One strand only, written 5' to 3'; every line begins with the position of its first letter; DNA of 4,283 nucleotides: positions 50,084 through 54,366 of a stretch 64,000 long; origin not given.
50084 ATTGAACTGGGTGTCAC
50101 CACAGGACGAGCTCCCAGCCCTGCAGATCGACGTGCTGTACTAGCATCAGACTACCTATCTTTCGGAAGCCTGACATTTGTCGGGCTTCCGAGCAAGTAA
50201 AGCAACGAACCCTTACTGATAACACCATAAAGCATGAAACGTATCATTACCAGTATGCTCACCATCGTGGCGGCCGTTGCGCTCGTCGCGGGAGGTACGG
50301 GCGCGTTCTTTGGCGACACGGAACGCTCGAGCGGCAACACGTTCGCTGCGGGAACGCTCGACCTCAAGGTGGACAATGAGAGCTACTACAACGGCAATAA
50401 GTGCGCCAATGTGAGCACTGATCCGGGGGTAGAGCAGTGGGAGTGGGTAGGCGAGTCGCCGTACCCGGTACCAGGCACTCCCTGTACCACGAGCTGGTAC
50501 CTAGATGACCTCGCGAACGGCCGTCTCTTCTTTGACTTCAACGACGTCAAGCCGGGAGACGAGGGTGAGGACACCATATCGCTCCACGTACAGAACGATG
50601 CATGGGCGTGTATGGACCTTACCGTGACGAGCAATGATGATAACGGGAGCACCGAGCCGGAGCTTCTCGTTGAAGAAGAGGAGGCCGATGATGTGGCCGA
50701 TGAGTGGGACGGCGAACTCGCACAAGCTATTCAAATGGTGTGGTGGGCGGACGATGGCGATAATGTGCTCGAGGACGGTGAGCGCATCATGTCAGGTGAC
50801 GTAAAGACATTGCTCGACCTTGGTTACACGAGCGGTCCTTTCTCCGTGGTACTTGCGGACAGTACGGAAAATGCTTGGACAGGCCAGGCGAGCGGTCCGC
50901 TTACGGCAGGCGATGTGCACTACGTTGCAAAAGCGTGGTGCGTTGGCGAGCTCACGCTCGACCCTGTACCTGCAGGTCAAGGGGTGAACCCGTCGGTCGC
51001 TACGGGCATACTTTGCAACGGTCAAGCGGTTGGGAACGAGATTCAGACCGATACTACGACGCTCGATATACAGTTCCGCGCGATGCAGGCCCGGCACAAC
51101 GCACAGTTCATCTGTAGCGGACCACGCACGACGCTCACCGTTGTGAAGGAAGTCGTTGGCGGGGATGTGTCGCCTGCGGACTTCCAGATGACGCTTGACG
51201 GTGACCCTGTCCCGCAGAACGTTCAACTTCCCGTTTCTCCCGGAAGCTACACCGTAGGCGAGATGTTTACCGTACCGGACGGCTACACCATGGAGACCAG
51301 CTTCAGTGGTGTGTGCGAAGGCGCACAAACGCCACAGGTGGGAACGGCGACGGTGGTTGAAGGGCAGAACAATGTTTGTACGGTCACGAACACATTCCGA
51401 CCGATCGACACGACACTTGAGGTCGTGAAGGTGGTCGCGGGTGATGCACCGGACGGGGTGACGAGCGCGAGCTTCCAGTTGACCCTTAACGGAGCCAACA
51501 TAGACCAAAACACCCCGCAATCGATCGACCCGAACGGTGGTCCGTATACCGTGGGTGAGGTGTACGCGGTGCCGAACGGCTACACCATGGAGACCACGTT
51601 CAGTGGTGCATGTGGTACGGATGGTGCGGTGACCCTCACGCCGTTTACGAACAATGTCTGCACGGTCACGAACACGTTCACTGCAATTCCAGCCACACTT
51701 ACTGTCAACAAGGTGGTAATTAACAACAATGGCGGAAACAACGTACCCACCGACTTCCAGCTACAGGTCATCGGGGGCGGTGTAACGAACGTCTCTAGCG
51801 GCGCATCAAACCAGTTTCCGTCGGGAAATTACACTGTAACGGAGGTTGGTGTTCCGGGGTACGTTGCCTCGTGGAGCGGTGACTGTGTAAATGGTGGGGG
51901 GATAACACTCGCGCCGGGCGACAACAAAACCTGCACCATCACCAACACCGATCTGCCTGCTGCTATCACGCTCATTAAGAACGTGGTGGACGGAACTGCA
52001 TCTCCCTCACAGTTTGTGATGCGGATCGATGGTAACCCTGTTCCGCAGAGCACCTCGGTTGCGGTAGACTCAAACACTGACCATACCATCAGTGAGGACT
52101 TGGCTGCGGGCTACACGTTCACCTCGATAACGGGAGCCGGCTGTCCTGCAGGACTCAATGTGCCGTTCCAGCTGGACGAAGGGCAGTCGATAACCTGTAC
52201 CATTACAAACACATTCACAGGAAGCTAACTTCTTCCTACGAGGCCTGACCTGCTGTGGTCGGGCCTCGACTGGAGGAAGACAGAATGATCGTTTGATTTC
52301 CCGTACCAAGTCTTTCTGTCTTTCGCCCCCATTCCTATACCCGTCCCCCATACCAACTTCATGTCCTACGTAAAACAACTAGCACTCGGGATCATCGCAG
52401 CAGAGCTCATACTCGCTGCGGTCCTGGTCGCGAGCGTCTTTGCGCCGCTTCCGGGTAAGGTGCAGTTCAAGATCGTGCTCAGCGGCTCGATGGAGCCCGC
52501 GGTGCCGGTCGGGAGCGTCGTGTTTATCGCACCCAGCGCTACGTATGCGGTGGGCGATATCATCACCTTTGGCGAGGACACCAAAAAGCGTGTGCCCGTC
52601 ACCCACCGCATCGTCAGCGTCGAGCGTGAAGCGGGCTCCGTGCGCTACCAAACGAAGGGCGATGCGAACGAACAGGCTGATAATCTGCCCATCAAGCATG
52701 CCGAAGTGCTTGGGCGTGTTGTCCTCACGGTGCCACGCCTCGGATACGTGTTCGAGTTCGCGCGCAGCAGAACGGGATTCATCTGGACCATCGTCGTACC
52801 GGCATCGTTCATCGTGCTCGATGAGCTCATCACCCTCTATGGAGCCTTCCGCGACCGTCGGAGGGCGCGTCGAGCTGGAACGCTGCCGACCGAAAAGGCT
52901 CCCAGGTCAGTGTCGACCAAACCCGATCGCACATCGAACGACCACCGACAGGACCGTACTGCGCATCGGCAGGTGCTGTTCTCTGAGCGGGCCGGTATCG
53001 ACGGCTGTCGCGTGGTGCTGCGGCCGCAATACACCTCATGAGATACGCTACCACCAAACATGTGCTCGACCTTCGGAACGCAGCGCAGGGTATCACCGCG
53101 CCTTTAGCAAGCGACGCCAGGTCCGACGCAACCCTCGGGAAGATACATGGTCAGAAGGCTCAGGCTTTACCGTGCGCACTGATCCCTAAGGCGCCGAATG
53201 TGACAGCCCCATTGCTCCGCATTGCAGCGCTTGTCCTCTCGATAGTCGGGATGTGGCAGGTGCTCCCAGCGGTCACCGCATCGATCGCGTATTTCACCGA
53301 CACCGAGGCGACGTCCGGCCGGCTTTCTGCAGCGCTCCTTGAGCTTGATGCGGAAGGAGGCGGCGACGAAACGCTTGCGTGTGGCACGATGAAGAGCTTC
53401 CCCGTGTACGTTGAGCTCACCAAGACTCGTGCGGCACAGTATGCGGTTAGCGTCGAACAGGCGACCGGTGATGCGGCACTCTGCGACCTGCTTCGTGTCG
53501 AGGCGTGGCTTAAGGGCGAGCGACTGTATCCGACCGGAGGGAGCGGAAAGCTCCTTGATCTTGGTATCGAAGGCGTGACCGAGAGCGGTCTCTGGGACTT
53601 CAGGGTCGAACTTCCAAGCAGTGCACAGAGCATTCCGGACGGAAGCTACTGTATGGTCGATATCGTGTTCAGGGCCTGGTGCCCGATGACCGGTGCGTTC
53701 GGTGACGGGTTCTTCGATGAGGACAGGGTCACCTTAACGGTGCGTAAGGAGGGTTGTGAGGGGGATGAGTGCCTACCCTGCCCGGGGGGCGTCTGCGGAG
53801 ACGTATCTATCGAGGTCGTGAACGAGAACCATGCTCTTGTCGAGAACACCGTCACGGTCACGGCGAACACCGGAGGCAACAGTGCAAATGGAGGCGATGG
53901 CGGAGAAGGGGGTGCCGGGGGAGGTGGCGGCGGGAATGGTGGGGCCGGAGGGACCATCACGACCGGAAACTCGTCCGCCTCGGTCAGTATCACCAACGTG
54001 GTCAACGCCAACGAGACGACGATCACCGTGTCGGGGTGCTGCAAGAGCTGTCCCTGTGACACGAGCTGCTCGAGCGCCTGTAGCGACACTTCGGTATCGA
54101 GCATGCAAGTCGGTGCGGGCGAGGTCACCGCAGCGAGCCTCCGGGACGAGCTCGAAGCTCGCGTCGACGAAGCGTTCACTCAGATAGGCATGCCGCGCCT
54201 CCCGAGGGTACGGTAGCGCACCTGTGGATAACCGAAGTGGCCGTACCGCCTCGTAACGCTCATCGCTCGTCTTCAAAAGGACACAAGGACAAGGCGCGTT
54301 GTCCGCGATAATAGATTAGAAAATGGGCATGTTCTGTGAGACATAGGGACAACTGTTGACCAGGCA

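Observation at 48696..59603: Expanded SipW/TasA-type surface-fibre locus: three cognate substrates, two S26B-like proteins and a 1313-aa LamG protein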

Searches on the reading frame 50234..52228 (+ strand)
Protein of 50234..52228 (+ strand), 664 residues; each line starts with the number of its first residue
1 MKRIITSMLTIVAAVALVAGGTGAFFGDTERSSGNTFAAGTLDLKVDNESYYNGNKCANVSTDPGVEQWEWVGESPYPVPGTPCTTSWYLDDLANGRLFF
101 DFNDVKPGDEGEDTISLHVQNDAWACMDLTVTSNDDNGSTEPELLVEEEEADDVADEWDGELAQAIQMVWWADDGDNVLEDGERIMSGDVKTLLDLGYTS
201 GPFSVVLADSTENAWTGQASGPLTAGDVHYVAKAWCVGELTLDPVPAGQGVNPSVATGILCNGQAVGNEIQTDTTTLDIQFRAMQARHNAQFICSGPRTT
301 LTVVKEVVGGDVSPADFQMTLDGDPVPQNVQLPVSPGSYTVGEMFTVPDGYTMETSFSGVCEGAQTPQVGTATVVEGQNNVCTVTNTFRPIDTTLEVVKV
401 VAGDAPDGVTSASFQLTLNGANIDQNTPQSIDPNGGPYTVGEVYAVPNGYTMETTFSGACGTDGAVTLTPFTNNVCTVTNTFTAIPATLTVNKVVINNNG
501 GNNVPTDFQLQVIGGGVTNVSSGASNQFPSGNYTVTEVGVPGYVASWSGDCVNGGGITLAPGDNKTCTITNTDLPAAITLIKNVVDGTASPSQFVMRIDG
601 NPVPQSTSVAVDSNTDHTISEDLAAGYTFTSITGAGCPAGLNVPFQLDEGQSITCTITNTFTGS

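Call 3: search_protein_families(library=pfam, proteins=[window:50234-52228:+], max_evalue=0.1)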
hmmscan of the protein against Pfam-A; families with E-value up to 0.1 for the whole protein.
window:50234-52228:+ (664 aa): 4 families
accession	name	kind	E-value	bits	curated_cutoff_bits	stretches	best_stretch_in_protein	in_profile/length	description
PF19403.5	SpaA_2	-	4.5e-18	66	25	3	486-569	3-96/96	Prealbumin-like fold domain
PF24514.1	SpaA_4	-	2.9e-09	38.1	27.3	2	590-660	23-106/107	Prealbumin-like fold domain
PF12389.13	Peptidase_M73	-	7.7e-08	32.8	22.5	1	2-50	4-51/196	Camelysin metallo-endopeptidase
PF05738.19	Cna_B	-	0.052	14.4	22.3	0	532-563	62-78/87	Cna protein B-type domain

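Call 4: search_protein_families(library=ncbifam, proteins=[window:50234-52228:+], max_evalue=0.1)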
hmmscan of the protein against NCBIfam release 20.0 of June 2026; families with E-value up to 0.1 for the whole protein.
window:50234-52228:+ (664 aa): 3 families
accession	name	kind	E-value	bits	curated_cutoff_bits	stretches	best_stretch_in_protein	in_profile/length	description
TIGR04088.1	cognate_SipW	domain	0.00074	19.6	19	1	8-42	1-34/34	SipW-dependent-type signal peptide-containing protein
NF046066.1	BioflmMtrxTasA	equivalog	0.006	16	450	1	8-50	11-52/264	biofilm matrix protein TasA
TIGR04089.1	exp_by_SipW_III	subfamily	0.038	14.1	60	1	1-54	1-59/179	alternate-type signal peptide domain-containing protein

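Call 24: search_solved_structures(query=window:50234-52228:+, max_evalue=10, show_alignments=2)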
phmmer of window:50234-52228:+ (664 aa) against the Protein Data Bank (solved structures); distinct sequences matched with E-value up to 10: 0.

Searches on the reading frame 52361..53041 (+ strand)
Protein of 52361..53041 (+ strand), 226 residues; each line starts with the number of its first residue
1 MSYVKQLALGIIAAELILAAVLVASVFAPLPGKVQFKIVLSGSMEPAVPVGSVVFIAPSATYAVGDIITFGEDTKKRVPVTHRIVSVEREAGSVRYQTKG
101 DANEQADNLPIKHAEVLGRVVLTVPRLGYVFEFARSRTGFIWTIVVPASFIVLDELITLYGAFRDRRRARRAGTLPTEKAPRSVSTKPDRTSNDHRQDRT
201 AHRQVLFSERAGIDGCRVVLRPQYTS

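Call 3: search_protein_families(library=pfam, proteins=[window:52361-53041:+], max_evalue=0.1)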
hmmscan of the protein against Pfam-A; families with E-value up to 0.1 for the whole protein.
window:52361-53041:+ (226 aa): 2 families
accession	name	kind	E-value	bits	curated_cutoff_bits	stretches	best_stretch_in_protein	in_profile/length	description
PF10502.14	Peptidase_S26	-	0.0046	17.4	22.9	1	19-87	10-80/168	Signal peptidase, peptidase S26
PF00717.28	Peptidase_S24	-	0.0047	17.1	23.3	1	33-121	34-116/116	Peptidase S24-like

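Call 4: search_protein_families(library=ncbifam, proteins=[window:52361-53041:+], max_evalue=0.1)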
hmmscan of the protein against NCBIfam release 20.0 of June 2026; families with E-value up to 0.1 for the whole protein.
window:52361-53041:+ (226 aa): 3 families
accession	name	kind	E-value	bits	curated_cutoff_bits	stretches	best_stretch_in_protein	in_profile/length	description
NF046067.1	SigPepSipWBacil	equivalog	5.1e-31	107.7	190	1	7-172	7-178/189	signal peptidase I SipW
TIGR02228.1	sigpep_I_arch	equivalog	7.8e-27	94.1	51.85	1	17-158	14-157/158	signal peptidase I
TIGR02227.1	sigpep_I_bact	equivalog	0.0013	18.7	47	1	34-91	20-81/162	signal peptidase I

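Call 8: find_encoding_contigs(protein=window:52361-53041:+, flank=10000, max_places=6)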
Protein window:52361-53041:+ (226 aa): 1 contig read that carries it; 1 place shown.
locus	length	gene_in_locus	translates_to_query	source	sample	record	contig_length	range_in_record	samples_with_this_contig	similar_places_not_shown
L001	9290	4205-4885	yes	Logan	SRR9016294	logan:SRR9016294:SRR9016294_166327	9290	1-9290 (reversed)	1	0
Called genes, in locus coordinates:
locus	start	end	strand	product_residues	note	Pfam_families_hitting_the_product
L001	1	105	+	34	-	?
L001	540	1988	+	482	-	PF12389:Peptidase_M73 (weak)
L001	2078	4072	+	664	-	PF12389:Peptidase_M73, PF24514:SpaA_4 (faint), PF19403:SpaA_2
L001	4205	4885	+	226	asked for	-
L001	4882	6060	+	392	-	-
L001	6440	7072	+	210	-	-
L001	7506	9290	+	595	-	?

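Call 15: list_cluster_members(proteins=[P0001, window:52361-53041:+, window:53038-54216:+, window:54596-55228:+, window:48696-50144:+, window:50234-52228:+])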
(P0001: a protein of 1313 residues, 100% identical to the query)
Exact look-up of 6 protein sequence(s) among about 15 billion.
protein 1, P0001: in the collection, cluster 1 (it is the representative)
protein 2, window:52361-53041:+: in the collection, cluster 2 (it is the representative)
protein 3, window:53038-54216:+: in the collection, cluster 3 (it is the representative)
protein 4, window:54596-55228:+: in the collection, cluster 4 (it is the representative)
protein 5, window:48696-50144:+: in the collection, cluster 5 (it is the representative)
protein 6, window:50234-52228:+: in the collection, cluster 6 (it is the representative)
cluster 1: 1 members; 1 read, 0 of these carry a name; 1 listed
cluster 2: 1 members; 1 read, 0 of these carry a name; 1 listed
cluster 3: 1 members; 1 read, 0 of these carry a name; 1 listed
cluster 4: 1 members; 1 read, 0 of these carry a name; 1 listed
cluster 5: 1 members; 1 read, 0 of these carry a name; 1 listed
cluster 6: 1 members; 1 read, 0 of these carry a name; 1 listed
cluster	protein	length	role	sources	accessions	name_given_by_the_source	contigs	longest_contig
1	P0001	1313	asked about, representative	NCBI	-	-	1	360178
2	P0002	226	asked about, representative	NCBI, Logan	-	-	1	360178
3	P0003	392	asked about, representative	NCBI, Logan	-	-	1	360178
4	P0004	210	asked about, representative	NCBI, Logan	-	-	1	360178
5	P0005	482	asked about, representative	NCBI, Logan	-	-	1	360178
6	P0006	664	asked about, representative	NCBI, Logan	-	-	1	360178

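Call 25: search_solved_structures(query=window:52361-53041:+, max_evalue=10, show_alignments=2)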
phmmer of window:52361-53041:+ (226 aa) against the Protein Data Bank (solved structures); distinct sequences matched with E-value up to 10: 4.
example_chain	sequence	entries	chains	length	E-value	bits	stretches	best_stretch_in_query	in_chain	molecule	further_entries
7p2q_A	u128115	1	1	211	4.7e-09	39.6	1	16-111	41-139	Signal peptidase complex catalytic subunit SEC11C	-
7p2p_A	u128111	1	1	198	1.1e-08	38.5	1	28-131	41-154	Signal peptidase complex catalytic subunit SEC11A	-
9rjb_A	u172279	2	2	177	2.1e-08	37.5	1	28-130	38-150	Signal peptidase complex catalytic subunit SEC11A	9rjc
3gfo_A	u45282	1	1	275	1.6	11.8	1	113-142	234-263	Cobalt import ATP-binding protein cbiO 1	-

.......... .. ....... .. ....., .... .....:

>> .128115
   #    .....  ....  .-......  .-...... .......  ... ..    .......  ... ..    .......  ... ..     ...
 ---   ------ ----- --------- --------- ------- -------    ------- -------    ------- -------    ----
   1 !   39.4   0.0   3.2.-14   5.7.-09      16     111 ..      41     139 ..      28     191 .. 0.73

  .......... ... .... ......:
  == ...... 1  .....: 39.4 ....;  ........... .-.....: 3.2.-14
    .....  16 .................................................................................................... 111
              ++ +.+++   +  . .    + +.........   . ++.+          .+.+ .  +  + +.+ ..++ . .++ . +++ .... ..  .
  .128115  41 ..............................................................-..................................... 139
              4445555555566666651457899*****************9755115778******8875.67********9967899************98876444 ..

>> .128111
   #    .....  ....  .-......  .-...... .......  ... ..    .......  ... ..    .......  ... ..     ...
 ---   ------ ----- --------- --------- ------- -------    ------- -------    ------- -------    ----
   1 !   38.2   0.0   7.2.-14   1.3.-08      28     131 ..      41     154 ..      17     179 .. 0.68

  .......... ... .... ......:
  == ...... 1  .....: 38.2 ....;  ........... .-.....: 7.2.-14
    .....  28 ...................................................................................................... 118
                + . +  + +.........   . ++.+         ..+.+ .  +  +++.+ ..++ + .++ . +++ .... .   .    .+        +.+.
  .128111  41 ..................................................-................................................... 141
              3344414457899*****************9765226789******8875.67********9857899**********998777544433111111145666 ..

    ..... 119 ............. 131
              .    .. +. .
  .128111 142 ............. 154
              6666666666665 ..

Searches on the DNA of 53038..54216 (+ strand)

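Call 101: search_rna_families(source=L010, start=5780, end=6100, threshold=evalue, max_evalue=1)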
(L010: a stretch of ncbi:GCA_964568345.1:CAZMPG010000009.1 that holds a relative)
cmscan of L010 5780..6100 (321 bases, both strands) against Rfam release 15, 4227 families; matches with E-value up to 1: 1.
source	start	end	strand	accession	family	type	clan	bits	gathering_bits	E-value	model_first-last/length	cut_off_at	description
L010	5822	5927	-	RF00677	MIR168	Gene; miRNA;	-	18.2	66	0.064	1-129/129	no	MIR168 microRNA precursor family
